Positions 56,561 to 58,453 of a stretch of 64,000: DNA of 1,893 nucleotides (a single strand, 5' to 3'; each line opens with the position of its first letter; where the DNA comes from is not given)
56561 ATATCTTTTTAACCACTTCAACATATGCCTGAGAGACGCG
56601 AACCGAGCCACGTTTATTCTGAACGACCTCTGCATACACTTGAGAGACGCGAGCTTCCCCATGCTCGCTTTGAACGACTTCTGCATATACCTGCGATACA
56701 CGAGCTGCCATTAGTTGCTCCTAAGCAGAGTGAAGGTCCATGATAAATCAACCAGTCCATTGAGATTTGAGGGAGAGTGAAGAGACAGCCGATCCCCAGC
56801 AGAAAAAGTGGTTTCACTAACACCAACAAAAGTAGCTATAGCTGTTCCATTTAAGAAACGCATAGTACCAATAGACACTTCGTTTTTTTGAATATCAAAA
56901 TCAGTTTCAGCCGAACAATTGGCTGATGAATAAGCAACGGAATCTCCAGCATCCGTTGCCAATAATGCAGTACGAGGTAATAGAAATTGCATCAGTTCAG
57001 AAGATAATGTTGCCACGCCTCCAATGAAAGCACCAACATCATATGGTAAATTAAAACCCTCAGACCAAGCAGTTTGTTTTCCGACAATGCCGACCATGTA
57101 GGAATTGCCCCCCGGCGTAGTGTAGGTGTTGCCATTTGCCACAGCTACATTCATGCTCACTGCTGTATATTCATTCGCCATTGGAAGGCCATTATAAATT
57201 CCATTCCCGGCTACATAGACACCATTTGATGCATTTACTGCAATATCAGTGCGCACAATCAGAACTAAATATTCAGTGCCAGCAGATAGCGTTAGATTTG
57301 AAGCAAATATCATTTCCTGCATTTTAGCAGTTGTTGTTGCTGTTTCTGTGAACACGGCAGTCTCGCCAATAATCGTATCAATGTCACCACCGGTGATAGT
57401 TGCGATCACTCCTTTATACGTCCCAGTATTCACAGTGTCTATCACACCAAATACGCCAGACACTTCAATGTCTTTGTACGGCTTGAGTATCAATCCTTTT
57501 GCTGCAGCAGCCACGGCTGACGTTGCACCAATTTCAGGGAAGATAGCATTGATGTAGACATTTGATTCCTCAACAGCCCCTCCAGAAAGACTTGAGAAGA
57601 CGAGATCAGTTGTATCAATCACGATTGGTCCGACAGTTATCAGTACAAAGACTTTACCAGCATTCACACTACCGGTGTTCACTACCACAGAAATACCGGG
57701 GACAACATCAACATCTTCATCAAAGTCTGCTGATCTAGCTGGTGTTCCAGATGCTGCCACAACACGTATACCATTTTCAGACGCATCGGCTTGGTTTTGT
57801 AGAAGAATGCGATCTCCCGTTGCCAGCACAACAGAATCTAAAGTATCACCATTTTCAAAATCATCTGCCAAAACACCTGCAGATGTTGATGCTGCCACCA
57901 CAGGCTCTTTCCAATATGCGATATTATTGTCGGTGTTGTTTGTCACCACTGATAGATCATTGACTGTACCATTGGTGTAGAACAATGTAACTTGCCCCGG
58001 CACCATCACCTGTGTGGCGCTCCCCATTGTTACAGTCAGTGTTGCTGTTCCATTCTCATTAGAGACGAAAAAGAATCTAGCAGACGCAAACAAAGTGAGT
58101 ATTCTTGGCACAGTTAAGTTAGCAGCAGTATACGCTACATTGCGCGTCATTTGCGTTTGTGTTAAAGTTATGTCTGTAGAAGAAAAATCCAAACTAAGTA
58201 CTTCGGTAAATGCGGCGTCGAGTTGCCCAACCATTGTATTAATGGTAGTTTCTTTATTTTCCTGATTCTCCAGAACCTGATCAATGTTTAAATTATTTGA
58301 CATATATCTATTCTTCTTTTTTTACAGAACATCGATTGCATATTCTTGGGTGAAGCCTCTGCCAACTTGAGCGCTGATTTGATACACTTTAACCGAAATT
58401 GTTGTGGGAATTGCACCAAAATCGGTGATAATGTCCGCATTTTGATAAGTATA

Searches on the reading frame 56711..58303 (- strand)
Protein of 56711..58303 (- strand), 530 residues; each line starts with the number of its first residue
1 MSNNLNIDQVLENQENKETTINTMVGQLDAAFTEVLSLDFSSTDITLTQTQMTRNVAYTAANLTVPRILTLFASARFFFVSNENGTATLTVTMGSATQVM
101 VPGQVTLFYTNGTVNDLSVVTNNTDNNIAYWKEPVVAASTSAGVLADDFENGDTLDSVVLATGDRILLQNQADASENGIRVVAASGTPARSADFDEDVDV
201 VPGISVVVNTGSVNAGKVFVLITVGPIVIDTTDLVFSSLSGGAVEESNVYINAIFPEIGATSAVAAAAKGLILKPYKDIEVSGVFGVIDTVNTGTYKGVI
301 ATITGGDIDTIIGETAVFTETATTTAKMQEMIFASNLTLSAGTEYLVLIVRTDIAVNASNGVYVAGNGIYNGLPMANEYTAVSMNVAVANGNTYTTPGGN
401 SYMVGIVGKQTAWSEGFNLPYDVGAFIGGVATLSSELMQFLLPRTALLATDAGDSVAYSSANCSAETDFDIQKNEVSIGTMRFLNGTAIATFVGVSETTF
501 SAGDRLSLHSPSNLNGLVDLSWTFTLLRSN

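Call 57: search_protein_families(library=phrogs, proteins=[window:56711-58303:-], max_evalue=0.00001)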
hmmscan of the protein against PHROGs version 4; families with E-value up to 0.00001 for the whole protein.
window:56711-58303:- (530 aa): 11 families
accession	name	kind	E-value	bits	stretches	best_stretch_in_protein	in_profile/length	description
phrog_30390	-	unknown function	3.6e-19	69.7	1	108-328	497-737/766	-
phrog_27782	-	unknown function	4.1e-18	66.4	1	122-246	155-277/644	-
phrog_2647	-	head and packaging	3e-17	63.7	1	131-244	117-228/336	head decoration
phrog_11518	-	tail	8.5e-17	61.7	1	152-254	182-284/812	tail fiber protein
phrog_16867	-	unknown function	2.3e-16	60.5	1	151-242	90-180/631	-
phrog_17264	-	unknown function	8.6e-14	52.5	1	153-301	15-144/147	-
phrog_14570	-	unknown function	1.3e-12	48.1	1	151-243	184-276/540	-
phrog_11585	-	unknown function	1.8e-11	44.5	1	5-114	7-118/280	-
phrog_24595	-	head and packaging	6.2e-10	40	1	154-341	64-256/325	virion structural protein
phrog_7049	-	tail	1.9e-07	31.9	1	421-523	134-240/246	tail fiber protein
phrog_29809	-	unknown function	6.7e-07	30.6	1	396-509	35-148/170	-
